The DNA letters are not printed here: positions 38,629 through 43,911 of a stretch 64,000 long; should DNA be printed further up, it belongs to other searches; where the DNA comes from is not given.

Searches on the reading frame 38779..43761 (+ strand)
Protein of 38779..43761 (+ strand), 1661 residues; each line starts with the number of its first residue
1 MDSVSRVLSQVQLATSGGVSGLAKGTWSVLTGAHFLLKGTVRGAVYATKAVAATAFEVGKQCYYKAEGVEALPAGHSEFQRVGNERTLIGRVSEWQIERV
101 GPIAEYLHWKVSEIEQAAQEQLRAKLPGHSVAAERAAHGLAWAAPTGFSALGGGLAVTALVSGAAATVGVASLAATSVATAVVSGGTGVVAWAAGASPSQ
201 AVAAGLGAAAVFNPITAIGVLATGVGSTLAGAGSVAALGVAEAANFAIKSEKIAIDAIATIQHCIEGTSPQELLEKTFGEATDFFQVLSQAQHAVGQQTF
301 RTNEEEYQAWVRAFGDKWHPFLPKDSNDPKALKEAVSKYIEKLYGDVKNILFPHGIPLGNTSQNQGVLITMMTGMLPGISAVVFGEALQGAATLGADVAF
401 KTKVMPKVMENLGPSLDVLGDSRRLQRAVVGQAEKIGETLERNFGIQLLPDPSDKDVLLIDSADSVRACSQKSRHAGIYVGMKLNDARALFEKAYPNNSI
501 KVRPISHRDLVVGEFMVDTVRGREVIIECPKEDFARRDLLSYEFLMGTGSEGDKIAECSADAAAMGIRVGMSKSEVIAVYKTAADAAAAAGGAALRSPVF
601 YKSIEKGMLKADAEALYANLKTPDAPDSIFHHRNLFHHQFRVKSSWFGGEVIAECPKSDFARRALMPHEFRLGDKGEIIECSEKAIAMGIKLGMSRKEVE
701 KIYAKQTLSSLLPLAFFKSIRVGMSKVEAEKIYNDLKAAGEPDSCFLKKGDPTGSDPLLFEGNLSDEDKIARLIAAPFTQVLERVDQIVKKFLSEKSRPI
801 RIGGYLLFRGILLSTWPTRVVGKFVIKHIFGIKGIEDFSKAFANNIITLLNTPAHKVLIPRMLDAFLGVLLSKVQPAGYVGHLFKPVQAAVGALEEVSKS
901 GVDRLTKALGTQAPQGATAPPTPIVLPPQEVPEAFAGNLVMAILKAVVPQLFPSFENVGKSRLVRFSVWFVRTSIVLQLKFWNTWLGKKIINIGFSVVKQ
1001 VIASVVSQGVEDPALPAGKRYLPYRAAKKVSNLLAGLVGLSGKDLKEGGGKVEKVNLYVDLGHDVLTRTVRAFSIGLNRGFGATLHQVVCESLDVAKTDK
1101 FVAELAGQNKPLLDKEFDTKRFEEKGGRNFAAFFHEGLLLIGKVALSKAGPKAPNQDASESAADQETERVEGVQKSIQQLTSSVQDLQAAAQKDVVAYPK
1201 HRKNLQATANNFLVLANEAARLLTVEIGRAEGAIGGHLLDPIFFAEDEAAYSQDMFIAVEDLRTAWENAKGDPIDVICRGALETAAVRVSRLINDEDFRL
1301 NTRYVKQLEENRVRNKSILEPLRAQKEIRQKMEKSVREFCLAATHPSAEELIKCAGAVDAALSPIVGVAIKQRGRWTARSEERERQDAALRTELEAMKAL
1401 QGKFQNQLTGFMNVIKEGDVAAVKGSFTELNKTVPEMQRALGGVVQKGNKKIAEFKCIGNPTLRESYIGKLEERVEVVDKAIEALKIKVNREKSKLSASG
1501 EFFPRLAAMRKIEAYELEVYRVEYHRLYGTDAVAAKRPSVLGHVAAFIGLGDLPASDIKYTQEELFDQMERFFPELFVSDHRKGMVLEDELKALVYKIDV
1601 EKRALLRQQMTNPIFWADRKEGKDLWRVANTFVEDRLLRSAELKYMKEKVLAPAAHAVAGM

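Call 13: search_protein_families(library=pfam, proteins=[window:38779-43761:+], max_evalue=0.01)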
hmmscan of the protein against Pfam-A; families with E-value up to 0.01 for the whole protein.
window:38779-43761:+ (1661 aa): 2 families
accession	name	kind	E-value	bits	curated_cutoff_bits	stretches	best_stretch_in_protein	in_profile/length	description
PF00817.25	IMS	-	4.3e-07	30.4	23.2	0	674-705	30-61/148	impB/mucB/samB family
PF08827.16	DUF1805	-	7e-05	23.4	29.5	0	554-577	38-61/64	Domain of unknown function (DUF1805)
